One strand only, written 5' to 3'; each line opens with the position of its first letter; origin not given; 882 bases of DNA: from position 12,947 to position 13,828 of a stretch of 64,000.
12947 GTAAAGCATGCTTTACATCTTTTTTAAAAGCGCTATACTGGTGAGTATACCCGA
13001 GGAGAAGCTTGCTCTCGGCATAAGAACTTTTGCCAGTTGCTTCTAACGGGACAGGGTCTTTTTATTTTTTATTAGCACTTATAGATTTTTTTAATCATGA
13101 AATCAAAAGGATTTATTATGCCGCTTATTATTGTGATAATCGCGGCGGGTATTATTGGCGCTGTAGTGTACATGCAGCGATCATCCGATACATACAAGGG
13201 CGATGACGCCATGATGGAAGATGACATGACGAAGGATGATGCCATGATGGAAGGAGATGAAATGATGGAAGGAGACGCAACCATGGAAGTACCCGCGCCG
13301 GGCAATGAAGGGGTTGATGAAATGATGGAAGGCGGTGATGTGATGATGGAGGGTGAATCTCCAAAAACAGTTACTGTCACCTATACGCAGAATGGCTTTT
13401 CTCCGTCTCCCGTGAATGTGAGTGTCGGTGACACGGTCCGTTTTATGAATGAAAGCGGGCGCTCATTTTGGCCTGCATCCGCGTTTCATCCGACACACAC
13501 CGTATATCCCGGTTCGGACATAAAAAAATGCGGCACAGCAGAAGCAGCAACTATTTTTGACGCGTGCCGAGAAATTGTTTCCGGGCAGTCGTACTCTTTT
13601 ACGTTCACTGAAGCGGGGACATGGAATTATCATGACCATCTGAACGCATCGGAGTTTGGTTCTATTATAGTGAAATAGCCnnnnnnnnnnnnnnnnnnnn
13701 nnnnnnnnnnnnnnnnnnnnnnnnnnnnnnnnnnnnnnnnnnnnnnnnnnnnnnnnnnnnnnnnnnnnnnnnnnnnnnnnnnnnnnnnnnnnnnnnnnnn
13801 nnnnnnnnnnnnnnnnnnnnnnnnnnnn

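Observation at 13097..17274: Extracytoplasmic thiol-redox cluster: Met-rich cupredoxin-like protein, TlpA-like thioredoxin, CcdA, DipZ-like thioredoxin, MsrA, MauE/DoxX-like protein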

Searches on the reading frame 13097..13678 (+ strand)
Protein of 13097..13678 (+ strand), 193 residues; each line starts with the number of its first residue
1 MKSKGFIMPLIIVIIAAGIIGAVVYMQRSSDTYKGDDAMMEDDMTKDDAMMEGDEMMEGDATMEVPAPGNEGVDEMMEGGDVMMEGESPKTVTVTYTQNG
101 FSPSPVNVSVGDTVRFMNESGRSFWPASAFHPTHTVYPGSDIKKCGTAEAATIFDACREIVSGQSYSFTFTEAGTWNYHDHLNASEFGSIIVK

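Call 3: search_protein_families(library=pfam, proteins=[window:13097-13678:+], max_evalue=0.01)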
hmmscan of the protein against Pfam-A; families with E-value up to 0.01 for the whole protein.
window:13097-13678:+ (193 aa): 2 families
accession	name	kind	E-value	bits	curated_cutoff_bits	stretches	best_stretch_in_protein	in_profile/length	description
PF00127.26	Copper-bind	-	0.0017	19.2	21.2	1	99-179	12-83/99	Copper binding proteins, plastocyanin/azurin family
PF13473.12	Cupredoxin_1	-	0.004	17.6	27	0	88-192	19-104/104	Cupredoxin-like domain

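Call 4: search_protein_families(library=ncbifam, proteins=[window:13097-13678:+], max_evalue=0.01)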
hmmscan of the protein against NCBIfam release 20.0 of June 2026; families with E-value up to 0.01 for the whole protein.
window:13097-13678:+ (193 aa): 2 families
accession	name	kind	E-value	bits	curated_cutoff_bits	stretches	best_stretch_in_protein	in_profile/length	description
TIGR02656.1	cyanin_plasto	equivalog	0.00021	21.6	87.85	1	99-192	12-98/99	plastocyanin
TIGR02657.1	amicyanin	equivalog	0.0025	18.2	110.2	0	162-179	52-69/83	amicyanin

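Call 11: find_encoding_contigs(protein=window:13097-13678:+, flank=10000, max_places=10)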
Protein window:13097-13678:+ (193 aa): 2 contigs read that carry it; 1 place shown.
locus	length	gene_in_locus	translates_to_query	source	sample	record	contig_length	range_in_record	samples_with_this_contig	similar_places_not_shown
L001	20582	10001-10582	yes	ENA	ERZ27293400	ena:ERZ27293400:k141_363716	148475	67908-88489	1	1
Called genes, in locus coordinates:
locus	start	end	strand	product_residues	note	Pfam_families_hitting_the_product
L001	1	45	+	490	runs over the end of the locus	-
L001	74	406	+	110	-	-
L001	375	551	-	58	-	-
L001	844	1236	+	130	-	PF07883:Cupin_2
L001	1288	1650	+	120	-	PF24709:DUF7670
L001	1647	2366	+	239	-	PF01925:TauE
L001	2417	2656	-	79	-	-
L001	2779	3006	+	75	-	-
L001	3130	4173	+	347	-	PF02807:ATP-gua_PtransN, PF00217:ATP-gua_Ptrans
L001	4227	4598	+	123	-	PF03083:MtN3_slv, PF04193:PQ-loop (weak)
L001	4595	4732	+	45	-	-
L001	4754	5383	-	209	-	-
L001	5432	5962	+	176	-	PF14378:PAP2_3 (faint), PF01569:PAP2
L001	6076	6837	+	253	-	-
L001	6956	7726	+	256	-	-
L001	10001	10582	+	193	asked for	-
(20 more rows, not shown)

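Call 12: find_homologous_proteins(query=window:13097-13678:+)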
Query window:13097-13678:+ (193 aa): 494 proteins with E <= 0.001 among 964 candidates; the best 120 are listed.
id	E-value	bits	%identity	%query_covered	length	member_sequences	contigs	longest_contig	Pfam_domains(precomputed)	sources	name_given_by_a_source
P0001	2.0e-120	417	100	96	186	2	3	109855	-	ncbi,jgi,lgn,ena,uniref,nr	ncbi:MAG: hypothetical protein COU47_03325 [Candidatus Niyogibacteria bacterium CG10_big_fil_rev_8_2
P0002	1.9e-74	267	63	99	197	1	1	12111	-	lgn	-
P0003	3.8e-74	267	65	97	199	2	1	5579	-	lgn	-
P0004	8.7e-67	243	64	75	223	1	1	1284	-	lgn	-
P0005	1.1e-59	219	59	96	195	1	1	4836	-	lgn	-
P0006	1.1e-50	190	64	67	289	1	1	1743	-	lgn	-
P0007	1.3e-49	187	58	77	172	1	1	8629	-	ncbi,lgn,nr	ncbi:MAG: hypothetical protein HY445_02390 [Candidatus Niyogibacteria bacterium]|nr:hypothetical pro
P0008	4.3e-44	169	44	100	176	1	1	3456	-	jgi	-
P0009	5.1e-43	165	56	73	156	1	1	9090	-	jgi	-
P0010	8.5e-43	164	46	99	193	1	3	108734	-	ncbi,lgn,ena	-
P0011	1.7e-42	163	58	74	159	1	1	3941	-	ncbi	-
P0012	1.3e-41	160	65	55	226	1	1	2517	-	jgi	jgi:plastocyanin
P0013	3.0e-41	159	55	72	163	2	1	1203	-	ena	-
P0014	5.6e-41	158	64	51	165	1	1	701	PF13473.13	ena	-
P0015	2.6e-40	156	50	75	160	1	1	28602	-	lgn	-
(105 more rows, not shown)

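Call 16: find_related_loci(query=A1, collection=genome_contigs, flank=10000)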
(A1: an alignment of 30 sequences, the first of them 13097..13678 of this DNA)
Query A1 (193 aa) in genome_contigs; peptide patterns used: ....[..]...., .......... (x = any residue, [..] = any of these).
361 stretches matched a pattern; 343 encode a relative of the query (tblastn E <= 1e-3); the best 80 are kept; 80 distinct loci.
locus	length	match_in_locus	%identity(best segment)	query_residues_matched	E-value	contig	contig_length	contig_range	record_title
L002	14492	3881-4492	66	2-193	2e-75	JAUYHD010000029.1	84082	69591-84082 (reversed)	MAG: bacterium isolate C24_maxbin.066 C24_k141_223534, whole genome shotgun sequence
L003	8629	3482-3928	56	34-193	4e-56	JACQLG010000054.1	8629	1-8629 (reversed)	MAG: Candidatus Niyogibacteria bacterium isolate NC_groundwater_1197_Ag_S-0.1um_44_56 S_p1_S3_coassembly_k141_1653313, w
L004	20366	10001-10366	61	64-193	1e-47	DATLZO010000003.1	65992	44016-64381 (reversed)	MAG TPA_asm: Candidatus Paceibacterota bacterium isolate SMAG_U13300 k141_434837, whole genome shotgun sequence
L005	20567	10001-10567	46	3-193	3e-47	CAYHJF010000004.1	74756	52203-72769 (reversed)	MAG TPA_asm: uncultured Candidatus Saccharibacteria bacterium isolate ERP119705_co13_650 genome assembly, contig: NODE_3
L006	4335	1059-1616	43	10-193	8e-45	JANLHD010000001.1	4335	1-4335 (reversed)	MAG: archaeon isolate P6-8 k99_111991, whole genome shotgun sequence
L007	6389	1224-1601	55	66-193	5e-44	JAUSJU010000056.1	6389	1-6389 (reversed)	MAG: bacterium isolate E14_metabat.bin.321 E14_k141_1143972, whole genome shotgun sequence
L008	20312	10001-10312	67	90-193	6e-44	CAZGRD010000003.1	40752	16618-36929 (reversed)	MAG TPA_asm: uncultured Candidatus Saccharibacteria bacterium isolate SRP050083_co1_437 genome assembly, contig: NODE_29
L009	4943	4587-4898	63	90-193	6e-44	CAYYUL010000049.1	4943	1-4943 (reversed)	MAG TPA_asm: uncultured Candidatus Saccharibacteria bacterium isolate SRP269290_co2_270 genome assembly, contig: NODE_26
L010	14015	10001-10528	43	1-192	1e-43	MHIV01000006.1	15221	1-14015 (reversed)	MAG: Candidatus Colwellbacteria bacterium RIFCSPHIGHO2_02_FULL_45_17 rifcsphigho2_02_scaffold_14703, whole genome shotgu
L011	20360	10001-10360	49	52-193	6e-43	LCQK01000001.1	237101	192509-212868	MAG: Candidatus Jorgensenbacteria bacterium GW2011_GWB1_50_10 UY55_C0001, whole genome shotgun sequence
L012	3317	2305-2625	62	87-193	2e-42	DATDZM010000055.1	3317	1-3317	MAG TPA_asm: Candidatus Paceibacterota bacterium isolate SMAG_U8192 k141_1651274, whole genome shotgun sequence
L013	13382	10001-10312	62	90-193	9e-42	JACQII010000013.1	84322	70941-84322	MAG: Candidatus Aenigmatarchaeota archaeon isolate NC_groundwater_1121_Ag_S-0.1um_63_48 S_p1_S3_coassembly_k141_1920669,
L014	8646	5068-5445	51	58-193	5e-42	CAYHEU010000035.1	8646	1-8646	MAG TPA_asm: uncultured Candidatus Saccharibacteria bacterium isolate ERP119705_co13_212 genome assembly, contig: NODE_1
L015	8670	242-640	53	72-193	6e-42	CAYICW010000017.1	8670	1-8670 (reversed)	MAG TPA_asm: Candidatus Woesearchaeota archaeon isolate ERP119705_co1_234 genome assembly, contig: NODE_12024_length_867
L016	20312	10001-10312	63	90-193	3e-41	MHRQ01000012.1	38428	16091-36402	MAG: Candidatus Taylorbacteria bacterium RIFCSPHIGHO2_02_FULL_46_13 rifcsphigho2_02_scaffold_1508, whole genome shotgun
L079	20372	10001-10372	51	76-193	2e-36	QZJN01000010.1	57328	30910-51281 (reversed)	MAG: Candidatus Parcubacteria bacterium isolate SURF_38 contig-100_687_length_57328_read_count_773862, whole genome shot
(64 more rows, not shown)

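Call 24: predict_structure(alignment_id=A2)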
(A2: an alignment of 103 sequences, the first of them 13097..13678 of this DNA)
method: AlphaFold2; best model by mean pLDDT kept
length: 193 residues; sequences in the alignment: 103
mean_pLDDT: 78.8   pTM: 0.57
mean pLDDT of the five models: 78.8, 78.7, 78.3, 78.2, 77.9
residues with pLDDT >= 90: 90; 70-90: 34; 50-70: 48; < 50: 21
segments of 3 or more residues with pLDDT < 50: 62-67
pLDDT, mean of each block of 10 residues (from residue 1): 64 89 77 55 55 50 48 54 74 98 97 98 90 75 91 92 97 94 94 96
secondary structure, 60 per line:
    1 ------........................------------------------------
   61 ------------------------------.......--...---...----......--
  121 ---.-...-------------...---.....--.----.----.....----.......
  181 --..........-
elements in order: H7-30 E91-97 E100-102 E106-108 E113-118 E126-128 H148-152 E165-169 E174-180 E183-192

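Call 28: fold_search(model_id=the predicted structure, library=pdb)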
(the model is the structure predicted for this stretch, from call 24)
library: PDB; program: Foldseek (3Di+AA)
matches with E <= 10: 1042; with E <= 0.001: 370
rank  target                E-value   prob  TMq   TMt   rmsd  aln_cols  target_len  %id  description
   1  3bqv                  2.0e-07  1.00  0.41  0.70   3.6       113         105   26  Crystal Structure of the double mutant D44A D45A Plastocyanin from Phormidium laminosum (released 2009-01-06)
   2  3cvd_A                2.0e-07  1.00  0.40  0.70   3.7       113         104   26  Regulation of Protein Function: Crystal Packing Interfaces and Conformational Dimerization (released 2008-07-08)
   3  4r0o_A                2.2e-07  1.00  0.41  0.70   3.6       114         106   25  Crystal structure of PEGylated plastocyanin at 4.2 A resolution (released 2015-10-07)
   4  7pcy                  3.3e-07  1.00  0.41  0.77   2.7       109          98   20  THE CRYSTAL STRUCTURE OF PLASTOCYANIN FROM A GREEN ALGA, ENTEROMORPHA PROLIFERA (released 1990-07-15)
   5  1baw_A                3.5e-07  1.00  0.38  0.66   4.8       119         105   25  PLASTOCYANIN FROM PHORMIDIUM LAMINOSUM (released 1999-03-02)
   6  5fc9_A                4.5e-07  1.00  0.42  0.82   2.2       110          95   16  Novel Purple Cupredoxin from Nitrosopumilus maritimus (released 2016-05-11)
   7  2w88_A                4.5e-07  1.00  0.41  0.71   3.5       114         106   25  Plastocyanin variant with N-terminal Methionine - open structure (released 2009-10-27)
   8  6hbe_A                4.8e-07  1.00  0.41  0.19   2.2       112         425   22  Cu-containing nitrite reductase (NirK) from Thermus scotoductus SA-01 (released 2019-01-23)
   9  3cvb_A                5.1e-07  1.00  0.40  0.70   3.6       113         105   25  Regulation of Protein Function: Crystal Packing Interfaces and Conformational Dimerization (released 2008-07-08)
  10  1pcs                  5.7e-07  1.00  0.40  0.76   3.4       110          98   23  THE 2.15 A CRYSTAL STRUCTURE OF A TRIPLE MUTANT PLASTOCYANIN FROM THE CYANOBACTERIUM SYNECHOCYSTIS SP. PCC 6803 (released 1997-12-17)
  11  3ply_A                6.1e-07  1.00  0.39  0.70   2.7       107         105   22  Structure of Oxidized P96G Mutant of Amicyanin (released 2011-02-09)
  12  2plt                  6.4e-07  1.00  0.41  0.76   2.8       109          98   23  STRUCTURE DETERMINATION OF PLASTOCYANIN FROM A CRYSTAL SPECIMEN WITH HEMIHEDRAL TWINNING FRACTION OF ONE-HALF (released 1993-10-31)
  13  2gb2                  6.9e-07  1.00  0.41  0.73   5.1       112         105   20  The P52G mutant of amicyanin in the Cu(II) state. (released 2006-08-01)
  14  1byo_A                6.9e-07  1.00  0.39  0.72   4.1       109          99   22  WILD-TYPE PLASTOCYANIN FROM SILENE (released 1999-10-15)
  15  1bxu                  7.7e-07  1.00  0.38  0.78   3.8       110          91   23  OXIDIZED PLASTOCYANIN FROM SYNECHOCOCCUS SP. (released 1999-06-15)
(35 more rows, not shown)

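Call 29: search_solved_structures(query=A2, max_evalue=1, show_alignments=3)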
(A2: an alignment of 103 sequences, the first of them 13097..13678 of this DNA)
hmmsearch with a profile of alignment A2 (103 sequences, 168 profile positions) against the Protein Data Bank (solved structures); distinct sequences matched with E-value up to 1: 105 (the best 60 are shown).
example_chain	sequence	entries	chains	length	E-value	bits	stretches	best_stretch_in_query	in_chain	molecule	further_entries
1sfd_A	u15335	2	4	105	8.9e-08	35.4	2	134-167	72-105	Amicyanin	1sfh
1sf3_A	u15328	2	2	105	1.1e-07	35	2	134-167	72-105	Amicyanin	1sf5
3rym_A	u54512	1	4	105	1.4e-07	34.7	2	134-167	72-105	Amicyanin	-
2idt_A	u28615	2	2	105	1.6e-07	34.5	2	134-167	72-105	Amicyanin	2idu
2qdv_A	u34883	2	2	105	2.4e-07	34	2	134-167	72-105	Amicyanin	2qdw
1aac_A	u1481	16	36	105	3e-07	33.7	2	134-167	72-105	AMICYANIN | PROTEIN (AMICYANIN)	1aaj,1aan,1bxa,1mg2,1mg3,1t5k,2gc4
2gb2_A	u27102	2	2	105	3.2e-07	33.6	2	134-167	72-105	Amicyanin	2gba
2idq_A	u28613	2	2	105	3.2e-07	33.6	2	134-167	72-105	Amicyanin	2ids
1mda_A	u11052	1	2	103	3.5e-07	33.4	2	134-167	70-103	AMICYANIN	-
3ie9_A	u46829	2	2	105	5.1e-07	32.9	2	134-167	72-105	Amicyanin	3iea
1m9w_A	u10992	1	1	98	6e-07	32.7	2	74-96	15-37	plastocyanin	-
4p5r_A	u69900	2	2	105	6.2e-07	32.6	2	134-167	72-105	Amicyanin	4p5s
1j5c_A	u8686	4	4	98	7.3e-07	32.4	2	74-96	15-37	PLASTOCYANIN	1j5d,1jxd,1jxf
1bxu_A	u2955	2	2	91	8.2e-07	32.2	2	74-95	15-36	PLASTOCYANIN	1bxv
3ply_A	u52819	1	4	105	9.2e-07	32.1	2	57-95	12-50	Amicyanin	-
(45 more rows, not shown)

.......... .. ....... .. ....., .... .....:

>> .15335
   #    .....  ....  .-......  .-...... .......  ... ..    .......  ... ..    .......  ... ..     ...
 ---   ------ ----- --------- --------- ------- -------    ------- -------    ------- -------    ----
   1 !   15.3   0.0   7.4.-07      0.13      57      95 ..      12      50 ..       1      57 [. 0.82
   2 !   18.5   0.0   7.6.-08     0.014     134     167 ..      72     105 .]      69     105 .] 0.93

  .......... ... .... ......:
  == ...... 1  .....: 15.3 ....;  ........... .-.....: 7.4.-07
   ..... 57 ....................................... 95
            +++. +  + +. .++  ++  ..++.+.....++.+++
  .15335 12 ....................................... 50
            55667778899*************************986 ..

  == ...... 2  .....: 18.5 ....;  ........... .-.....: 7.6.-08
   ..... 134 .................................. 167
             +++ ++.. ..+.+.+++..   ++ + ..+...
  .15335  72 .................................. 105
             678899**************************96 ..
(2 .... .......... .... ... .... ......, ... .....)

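Call 55: search_protein_families(library=pfam, proteins=[L002:7637-8080:+, L002:8013-8681:+, L002:12560-13186:+, L079:9470-10375:+, L003:2909-3406:+, L016:10717-11127:+], max_evalue=0.01)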
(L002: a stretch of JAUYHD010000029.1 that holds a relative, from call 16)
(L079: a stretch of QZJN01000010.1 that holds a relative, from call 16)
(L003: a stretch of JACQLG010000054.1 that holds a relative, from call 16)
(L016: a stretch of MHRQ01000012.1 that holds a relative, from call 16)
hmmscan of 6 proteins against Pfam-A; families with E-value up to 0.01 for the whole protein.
L002:7637-8080:+ (147 aa): 0 families

L002:8013-8681:+ (222 aa): 2 families
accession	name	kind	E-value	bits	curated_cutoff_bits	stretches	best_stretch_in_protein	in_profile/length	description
PF07610.17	DUF1573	-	3.3e-14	53.1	26.1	1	98-146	3-50/98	Protein of unknown function (DUF1573)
PF22544.2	HYDIN_VesB_CFA65-like_Ig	-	1e-05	26.1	25.5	0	100-144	7-52/100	HYDIN/CFA65/VesB-like, Ig-like domain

L002:12560-13186:+ (209 aa): 2 families
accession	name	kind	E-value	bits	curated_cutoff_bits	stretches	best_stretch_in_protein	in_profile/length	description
PF03713.19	DUF305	-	5.7e-43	147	27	1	55-203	1-151/151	Domain of unknown function (DUF305)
PF13628.12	DUF4142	-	2.8e-08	34.5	27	1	146-188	82-124/138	Domain of unknown function (DUF4142)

L079:9470-10375:+ (301 aa): 2 families
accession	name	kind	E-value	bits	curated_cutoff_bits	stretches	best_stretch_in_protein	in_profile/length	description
PF07452.17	CHRD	-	0.001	20.4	24.1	1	62-149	12-105/117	CHRD domain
PF13473.12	Cupredoxin_1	-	0.0018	18.7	27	0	195-299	18-103/104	Cupredoxin-like domain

L003:2909-3406:+ (165 aa): 1 family
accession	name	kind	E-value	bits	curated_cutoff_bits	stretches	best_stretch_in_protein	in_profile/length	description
PF02643.20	DUF192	-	4.3e-29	100.9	27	1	53-157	1-95/96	Uncharacterized ACR, COG1430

L016:10717-11127:+ (136 aa): 1 family
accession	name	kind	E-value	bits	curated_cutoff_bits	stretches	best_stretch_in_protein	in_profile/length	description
PF07884.19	VKOR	-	7.1e-25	88.1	27.5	1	7-129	3-132/134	Vitamin K epoxide reductase family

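Call 71: search_protein_representatives(alignment_id=A2)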
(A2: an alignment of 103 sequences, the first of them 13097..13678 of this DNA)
Query: 103 sequences, 168 profile positions. Proteins with E-value up to 0.001 (for the whole library): 15750; up to 1e-10: 5322; up to 1e-30: 985. The best 150 are listed.
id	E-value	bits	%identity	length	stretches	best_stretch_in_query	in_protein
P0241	7.1e-63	227.7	-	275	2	4-167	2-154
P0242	1.7e-62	226.5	-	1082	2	40-167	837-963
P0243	1.7e-59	216.7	-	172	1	4-167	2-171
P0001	1.3e-58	213.8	-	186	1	11-167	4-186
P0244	5.0e-58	212.0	-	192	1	8-167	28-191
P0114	9.2e-58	211.1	-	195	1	6-167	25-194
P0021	1.3e-57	210.6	-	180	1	6-167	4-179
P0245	3.0e-57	209.4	-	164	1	3-167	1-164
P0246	5.7e-57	208.5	-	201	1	3-166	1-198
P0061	8.3e-57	208.0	-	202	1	6-167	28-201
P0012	9.5e-57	207.8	-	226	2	46-167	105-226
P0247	1.8e-56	206.9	-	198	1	4-167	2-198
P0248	5.0e-56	205.4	-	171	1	3-166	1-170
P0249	9.7e-56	204.5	-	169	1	3-167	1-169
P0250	1.0e-55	204.4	-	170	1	8-167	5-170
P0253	9.2e-55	201.3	-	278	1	7-167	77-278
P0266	1.5e-53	197.4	-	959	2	61-167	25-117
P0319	8.8e-50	185.1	-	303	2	33-167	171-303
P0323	1.3e-49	184.5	-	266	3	20-167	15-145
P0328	2.1e-49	183.9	-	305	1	39-167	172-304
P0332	3.1e-49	183.3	-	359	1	60-167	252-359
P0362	5.8e-48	179.2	-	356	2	54-167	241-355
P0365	6.8e-48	179.0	-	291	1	58-167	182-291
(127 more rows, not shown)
